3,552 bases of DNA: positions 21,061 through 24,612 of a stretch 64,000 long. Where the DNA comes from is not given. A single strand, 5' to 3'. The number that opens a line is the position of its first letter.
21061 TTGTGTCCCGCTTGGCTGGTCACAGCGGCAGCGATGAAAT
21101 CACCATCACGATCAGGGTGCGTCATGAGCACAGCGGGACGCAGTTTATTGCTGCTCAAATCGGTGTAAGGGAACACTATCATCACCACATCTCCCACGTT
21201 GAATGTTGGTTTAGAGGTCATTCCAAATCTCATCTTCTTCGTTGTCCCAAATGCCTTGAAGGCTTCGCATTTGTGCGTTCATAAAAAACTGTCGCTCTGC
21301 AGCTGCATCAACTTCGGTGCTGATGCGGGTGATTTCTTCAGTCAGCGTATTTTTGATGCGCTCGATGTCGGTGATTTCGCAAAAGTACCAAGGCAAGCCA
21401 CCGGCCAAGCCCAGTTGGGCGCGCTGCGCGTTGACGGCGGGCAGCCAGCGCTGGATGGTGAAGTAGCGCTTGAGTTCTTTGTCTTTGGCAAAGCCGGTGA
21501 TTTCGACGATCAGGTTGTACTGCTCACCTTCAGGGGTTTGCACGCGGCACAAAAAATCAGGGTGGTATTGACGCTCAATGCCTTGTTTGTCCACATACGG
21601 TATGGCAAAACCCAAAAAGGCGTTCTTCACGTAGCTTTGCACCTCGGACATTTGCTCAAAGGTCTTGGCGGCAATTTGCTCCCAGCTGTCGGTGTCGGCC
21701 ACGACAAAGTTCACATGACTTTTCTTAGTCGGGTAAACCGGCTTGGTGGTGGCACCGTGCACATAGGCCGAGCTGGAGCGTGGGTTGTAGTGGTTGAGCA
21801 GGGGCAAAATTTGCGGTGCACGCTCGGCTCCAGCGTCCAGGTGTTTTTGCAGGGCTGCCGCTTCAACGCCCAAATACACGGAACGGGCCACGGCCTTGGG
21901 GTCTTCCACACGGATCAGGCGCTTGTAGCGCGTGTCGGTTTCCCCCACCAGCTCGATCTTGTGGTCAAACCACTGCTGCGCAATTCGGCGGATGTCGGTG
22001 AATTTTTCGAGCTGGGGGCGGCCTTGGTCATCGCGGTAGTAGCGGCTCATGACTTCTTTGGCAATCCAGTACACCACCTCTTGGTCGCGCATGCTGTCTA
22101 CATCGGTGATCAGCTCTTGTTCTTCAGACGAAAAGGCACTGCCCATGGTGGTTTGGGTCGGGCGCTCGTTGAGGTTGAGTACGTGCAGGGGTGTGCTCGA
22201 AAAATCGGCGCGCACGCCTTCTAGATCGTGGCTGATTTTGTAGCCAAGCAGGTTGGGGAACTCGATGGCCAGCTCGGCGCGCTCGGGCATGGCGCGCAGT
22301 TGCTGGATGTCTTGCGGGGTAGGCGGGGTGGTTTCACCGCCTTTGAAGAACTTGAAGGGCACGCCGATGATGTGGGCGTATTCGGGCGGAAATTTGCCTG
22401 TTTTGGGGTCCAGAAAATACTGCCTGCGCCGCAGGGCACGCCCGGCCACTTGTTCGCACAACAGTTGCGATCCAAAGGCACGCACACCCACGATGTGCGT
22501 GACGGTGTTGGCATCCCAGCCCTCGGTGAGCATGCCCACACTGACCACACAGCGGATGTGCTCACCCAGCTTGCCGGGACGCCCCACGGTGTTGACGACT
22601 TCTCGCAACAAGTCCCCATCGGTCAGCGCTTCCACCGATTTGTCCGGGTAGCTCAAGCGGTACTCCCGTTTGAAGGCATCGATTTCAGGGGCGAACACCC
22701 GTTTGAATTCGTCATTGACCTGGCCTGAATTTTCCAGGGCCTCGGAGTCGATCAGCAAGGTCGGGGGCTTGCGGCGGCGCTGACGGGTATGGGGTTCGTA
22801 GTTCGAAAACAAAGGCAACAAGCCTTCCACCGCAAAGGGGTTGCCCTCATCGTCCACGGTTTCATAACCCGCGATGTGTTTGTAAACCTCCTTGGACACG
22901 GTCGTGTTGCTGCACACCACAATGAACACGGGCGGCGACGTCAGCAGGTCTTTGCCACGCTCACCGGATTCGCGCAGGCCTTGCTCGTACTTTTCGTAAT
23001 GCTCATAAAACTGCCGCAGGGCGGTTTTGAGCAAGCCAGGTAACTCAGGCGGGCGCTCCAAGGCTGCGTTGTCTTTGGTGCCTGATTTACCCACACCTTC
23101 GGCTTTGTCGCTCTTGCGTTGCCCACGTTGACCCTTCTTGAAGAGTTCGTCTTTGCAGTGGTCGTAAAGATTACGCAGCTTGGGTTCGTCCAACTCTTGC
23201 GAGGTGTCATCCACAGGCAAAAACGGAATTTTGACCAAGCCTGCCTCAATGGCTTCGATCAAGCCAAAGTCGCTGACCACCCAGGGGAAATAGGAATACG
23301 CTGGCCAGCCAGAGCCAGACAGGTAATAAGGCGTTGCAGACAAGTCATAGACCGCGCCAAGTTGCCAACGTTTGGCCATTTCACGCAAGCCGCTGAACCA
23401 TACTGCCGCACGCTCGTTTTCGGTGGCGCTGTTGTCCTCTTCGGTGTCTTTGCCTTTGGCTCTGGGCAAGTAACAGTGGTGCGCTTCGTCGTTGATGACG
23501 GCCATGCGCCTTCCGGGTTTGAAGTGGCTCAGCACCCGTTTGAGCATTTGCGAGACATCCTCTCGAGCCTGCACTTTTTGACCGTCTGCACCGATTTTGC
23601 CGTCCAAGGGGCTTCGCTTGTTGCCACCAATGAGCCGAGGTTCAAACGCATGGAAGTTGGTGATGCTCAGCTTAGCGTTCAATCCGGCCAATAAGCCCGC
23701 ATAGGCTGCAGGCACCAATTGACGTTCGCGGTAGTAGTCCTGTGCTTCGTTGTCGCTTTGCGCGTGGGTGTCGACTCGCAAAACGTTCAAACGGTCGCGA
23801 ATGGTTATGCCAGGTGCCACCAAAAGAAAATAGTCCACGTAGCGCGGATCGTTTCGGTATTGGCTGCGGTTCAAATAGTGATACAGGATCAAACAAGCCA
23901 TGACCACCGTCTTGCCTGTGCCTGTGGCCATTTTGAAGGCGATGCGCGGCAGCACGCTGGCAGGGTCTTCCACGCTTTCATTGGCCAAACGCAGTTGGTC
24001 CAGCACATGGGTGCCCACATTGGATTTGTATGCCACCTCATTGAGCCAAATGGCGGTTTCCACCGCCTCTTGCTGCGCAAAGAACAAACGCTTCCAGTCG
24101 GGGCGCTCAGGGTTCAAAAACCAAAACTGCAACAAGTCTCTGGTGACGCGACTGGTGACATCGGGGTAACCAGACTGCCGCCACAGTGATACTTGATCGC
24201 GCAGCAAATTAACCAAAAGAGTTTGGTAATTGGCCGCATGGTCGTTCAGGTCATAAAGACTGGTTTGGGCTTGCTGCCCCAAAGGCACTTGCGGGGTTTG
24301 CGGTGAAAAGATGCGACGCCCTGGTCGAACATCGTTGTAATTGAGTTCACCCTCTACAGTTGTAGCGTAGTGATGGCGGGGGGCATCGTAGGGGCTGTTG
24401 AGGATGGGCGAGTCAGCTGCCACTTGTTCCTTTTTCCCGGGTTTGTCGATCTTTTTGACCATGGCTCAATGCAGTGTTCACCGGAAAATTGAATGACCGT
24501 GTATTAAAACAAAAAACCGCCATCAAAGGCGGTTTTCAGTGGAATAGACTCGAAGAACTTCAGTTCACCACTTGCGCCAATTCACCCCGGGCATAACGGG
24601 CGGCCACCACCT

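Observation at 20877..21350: Orphan MazF/PemK-fold toxin gene overlapping the 3' end of res; Res ends in an acidic, Trp-containing tail that looks like an antitoxin C-terminus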

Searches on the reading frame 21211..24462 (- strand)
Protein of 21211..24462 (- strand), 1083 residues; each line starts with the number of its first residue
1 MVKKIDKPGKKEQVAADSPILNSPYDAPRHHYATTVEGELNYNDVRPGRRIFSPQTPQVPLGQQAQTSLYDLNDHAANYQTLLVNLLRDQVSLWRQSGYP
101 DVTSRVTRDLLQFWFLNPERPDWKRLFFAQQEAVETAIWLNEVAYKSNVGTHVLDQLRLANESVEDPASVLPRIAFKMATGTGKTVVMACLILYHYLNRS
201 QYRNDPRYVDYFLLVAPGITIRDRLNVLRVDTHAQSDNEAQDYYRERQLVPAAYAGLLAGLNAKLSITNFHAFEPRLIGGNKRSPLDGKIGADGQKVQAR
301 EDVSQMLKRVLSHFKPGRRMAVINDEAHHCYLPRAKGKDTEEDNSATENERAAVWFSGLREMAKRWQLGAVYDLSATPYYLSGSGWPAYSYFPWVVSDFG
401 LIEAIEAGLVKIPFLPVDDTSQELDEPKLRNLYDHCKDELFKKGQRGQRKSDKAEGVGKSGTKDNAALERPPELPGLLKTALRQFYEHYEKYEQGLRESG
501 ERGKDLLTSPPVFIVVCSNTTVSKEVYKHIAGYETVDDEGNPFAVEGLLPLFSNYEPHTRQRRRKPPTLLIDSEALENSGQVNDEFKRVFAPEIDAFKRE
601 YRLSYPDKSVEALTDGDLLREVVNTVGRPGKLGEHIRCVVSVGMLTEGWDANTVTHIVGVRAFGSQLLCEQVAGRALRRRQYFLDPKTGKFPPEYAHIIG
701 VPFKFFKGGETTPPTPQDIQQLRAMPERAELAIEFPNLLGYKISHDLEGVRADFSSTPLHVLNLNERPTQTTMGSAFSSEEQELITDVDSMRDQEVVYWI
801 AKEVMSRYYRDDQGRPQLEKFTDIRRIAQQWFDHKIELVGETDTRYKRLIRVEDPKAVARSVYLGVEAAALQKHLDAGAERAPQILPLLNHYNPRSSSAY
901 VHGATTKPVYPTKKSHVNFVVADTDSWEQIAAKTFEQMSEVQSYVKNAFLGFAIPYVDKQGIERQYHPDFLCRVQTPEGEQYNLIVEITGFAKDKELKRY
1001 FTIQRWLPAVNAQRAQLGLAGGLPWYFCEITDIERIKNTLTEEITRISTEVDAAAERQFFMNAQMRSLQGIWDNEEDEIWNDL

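Call 3: search_protein_families(library=pfam, proteins=[window:21211-24462:-], max_evalue=0.01)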
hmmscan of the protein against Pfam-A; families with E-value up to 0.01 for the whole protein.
window:21211-24462:- (1083 aa): 2 families
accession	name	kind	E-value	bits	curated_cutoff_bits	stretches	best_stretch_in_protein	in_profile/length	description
PF04851.21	ResIII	-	2.2e-08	34.6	22.5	1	169-331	21-138/164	Type III restriction enzyme, res subunit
PF19189.6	Mtf2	-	0.0097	16.1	27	0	432-493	24-88/195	Mtf2 family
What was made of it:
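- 21211..24462 (-): res: 1083-aa restriction/helicase subunit of the BPTD_3080 family. It carries the appended tail. Pfam ResIII also matches (call 3).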

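Call 4: search_protein_families(library=ncbifam, proteins=[window:21211-24462:-], max_evalue=0.01)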
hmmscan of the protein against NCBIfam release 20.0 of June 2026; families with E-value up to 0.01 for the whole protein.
window:21211-24462:- (1083 aa): 4 families
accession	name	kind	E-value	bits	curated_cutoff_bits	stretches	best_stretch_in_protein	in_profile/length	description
NF046055.1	restr_BPTD_3080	equivalog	7.5e-296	984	800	1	17-1043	2-969/970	BPTD_3080 family restriction endonuclease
NF008521.0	PRK11448.1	equivalog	1.8e-06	26.3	729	1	596-679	721-800/1123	type I restriction-modification system endonuclease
NF012027.0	PRK15483.1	equivalog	0.0026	15.7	564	0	636-678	502-544/986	type III restriction-modification system endonuclease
NF046051.1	restrict_EcoAI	equivalog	0.0029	16.1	550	0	151-198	157-203/768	EcoAI/FtnUII family type I restriction enzme subunit R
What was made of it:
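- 21211..24462 (-): NCBIfam NF046055 scores 984 bits against a cut-off of 800, covering residues 17-1043 (call 4).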

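Call 6: search_protein_families(library=padloc, proteins=[window:21211-24462:-], max_evalue=0.01)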
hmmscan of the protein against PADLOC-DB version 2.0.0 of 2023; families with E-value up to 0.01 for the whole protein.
window:21211-24462:- (1083 aa): 5 families
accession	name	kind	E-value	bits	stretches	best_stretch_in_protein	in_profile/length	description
PDLC03651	REase_III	-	0.00012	18.2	1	173-203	70-99/873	Type III restriction enzyme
PDLC03649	REase_III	-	0.00019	17.5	0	637-678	496-537/973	Type III restriction enzyme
PDLC03648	REase_III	-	0.00041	16.6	1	637-679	312-354/871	Type III restriction enzyme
PDLC03647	REase_III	-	0.0022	14.2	0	907-989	859-935/989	Type III restriction enzyme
PDLC03042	REase_I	-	0.0046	12.4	1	596-678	747-829/1170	Type I restriction enzyme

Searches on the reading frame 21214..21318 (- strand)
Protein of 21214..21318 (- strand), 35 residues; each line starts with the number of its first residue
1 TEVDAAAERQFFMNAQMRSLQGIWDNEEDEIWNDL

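Call 35: search_solved_structures(query=A6, max_evalue=10, show_alignments=4)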
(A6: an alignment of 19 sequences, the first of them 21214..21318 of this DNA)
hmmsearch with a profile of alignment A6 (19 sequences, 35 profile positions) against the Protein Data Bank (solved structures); distinct sequences matched with E-value up to 10: 0.
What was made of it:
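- No solved structure resembles the acidic-Trp tail (call 35), so its docking mode on PemK is assumed by analogy.
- Tried and rejected: The tail profile found nothing in the PDB at E up to 10 (call 35).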

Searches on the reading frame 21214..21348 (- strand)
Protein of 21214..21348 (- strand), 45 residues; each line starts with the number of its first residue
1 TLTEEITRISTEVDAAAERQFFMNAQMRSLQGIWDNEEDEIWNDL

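Call 39: find_homologous_proteins(query=A8, max_evalue=10)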
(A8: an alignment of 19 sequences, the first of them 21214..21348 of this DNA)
Query A8 (19 sequences) (45 aa, profile of the alignment): 9 proteins with E <= 10 among 514 candidates.
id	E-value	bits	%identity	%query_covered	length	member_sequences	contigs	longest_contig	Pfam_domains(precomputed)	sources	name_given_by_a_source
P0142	3.9e-18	83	98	100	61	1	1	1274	-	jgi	jgi:hypothetical protein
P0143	5.4e-13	67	43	89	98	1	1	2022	-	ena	-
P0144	1.0e-10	59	46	82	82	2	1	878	-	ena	-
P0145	3.0e-8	52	52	64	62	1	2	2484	-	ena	-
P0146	1.8e-6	46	60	44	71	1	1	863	-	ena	-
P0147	1.4e-1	30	42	53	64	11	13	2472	PF10047.16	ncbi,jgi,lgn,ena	jgi:hypothetical protein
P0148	3.5e+0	26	38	53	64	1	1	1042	PF10047.16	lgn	-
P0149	4.0e+0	26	59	64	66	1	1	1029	PF10047.16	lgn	-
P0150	4.0e+0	26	59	64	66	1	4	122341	PF10047.16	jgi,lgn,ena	jgi:Protein of unknown function (DUF2281)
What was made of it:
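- The tail profile alone is not significant against the 5.8-billion-protein database (E 0.14 to 4 for the DUF2281 hits, call 39).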

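Call 41: find_encoding_contigs(protein=P0150, flank=3000, max_places=4)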
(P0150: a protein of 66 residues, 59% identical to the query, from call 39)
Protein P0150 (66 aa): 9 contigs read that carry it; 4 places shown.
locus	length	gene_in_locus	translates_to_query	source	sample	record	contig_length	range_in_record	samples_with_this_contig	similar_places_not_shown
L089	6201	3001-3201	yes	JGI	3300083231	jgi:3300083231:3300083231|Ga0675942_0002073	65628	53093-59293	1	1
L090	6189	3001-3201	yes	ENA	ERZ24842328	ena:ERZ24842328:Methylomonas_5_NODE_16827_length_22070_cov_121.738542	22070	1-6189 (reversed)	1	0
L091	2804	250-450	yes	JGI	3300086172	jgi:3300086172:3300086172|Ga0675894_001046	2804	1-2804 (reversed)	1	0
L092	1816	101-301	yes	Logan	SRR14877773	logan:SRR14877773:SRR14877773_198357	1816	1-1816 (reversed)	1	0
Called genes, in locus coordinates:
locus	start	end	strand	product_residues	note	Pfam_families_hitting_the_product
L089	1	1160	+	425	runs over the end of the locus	-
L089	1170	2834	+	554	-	PF07969:Amidohydro_3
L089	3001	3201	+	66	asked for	PF10047:DUF2281 (weak)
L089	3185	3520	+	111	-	PF02452:PemK_toxin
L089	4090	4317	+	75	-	PF04255:DUF433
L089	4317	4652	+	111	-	PF18480:DUF5615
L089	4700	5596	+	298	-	PF01913:FTR, PF02741:FTR_C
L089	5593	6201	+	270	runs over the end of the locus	PF01493:GXGXG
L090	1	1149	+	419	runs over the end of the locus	-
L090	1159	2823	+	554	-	PF07969:Amidohydro_3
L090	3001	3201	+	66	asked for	PF10047:DUF2281 (weak)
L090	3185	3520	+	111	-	PF02452:PemK_toxin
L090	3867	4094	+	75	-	PF04255:DUF433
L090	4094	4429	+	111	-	PF18480:DUF5615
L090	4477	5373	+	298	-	PF01913:FTR, PF02741:FTR_C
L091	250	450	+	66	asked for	PF10047:DUF2281 (weak)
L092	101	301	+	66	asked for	PF10047:DUF2281 (weak)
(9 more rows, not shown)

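Call 42: find_encoding_contigs(protein=P0147, flank=3000, max_places=5)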
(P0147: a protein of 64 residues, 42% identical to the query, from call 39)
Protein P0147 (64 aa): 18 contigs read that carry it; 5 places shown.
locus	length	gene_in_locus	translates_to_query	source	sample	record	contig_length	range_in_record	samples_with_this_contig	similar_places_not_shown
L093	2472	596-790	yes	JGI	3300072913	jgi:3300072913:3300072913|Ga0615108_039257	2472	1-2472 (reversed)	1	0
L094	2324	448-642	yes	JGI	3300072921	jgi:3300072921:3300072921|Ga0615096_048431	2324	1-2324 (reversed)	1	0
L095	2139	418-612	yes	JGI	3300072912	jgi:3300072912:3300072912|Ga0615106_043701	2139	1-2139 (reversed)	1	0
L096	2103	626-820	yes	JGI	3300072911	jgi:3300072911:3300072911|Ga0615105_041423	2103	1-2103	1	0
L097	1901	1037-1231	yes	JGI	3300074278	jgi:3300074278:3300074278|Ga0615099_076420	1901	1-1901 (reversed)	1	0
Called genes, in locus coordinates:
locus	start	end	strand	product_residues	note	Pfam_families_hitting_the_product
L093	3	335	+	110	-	?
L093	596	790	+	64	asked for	PF10047:DUF2281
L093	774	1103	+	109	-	PF02452:PemK_toxin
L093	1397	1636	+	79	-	PF01402:RHH_1 (weak), PF09386:ParD (weak)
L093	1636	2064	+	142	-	PF13470:PIN_3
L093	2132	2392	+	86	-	-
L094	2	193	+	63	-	?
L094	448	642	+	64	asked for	PF10047:DUF2281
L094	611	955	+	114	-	PF02452:PemK_toxin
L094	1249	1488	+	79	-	PF01402:RHH_1 (weak), PF09386:ParD (weak)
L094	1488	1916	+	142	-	PF13470:PIN_3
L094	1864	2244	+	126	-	-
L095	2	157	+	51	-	?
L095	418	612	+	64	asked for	PF10047:DUF2281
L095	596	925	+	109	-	PF02452:PemK_toxin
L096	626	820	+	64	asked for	PF10047:DUF2281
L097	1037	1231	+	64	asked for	PF10047:DUF2281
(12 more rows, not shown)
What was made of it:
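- Those DUF2281 genes overlap the start of PemK genes (calls 41, 42).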

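Call 60: search_protein_families(library=pfam, proteins=[P0150, P0147], max_evalue=10)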
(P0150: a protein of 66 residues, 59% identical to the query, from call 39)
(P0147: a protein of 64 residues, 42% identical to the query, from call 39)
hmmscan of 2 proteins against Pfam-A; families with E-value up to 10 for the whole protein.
P0150 (66 aa): 1 family
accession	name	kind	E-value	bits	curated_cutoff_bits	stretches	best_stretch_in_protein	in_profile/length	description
PF10047.15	DUF2281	-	4.2e-07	30.9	26.5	1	6-40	1-35/64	Protein of unknown function (DUF2281)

P0147 (64 aa): 3 families
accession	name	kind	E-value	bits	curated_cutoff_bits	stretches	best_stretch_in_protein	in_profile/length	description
PF10047.15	DUF2281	-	1.2e-07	32.7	26.5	1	6-55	1-46/64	Protein of unknown function (DUF2281)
PF25051.1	WHD_MCM8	-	0.031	14.8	26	1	8-41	38-71/80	MCM8 winged helix domain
PF09279.17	EF-hand_like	-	0.12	13.4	21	1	5-49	12-54/86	Phosphoinositide-specific phospholipase C, efhand-like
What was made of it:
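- On Canonical type II toxin-antitoxin module: The Pfam DUF2281 core (residues 6-40 of P0150) has no counterpart in Res (call 60).
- Closest known: DUF2281. Different: Here there is no separate antitoxin gene, and the N-terminal DUF2281 core is absent (call 60).
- The Pfam DUF2281 model covers mainly the N-terminal part that Res lacks (call 60).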

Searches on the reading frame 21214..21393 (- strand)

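Call 60: search_protein_families(library=pfam, proteins=[window:21214-21393:-], max_evalue=10)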
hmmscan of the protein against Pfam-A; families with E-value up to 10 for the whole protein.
window:21214-21393:- (60 aa): 2 families
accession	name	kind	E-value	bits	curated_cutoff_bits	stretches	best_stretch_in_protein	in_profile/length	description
PF09032.16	Siah-Interact_N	-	0.043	14.5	23.5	1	11-35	23-47/78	Siah interacting protein, N terminal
PF03192.19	DUF257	-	0.095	13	25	1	8-53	66-111/205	Pyrococcus protein of unknown function, DUF257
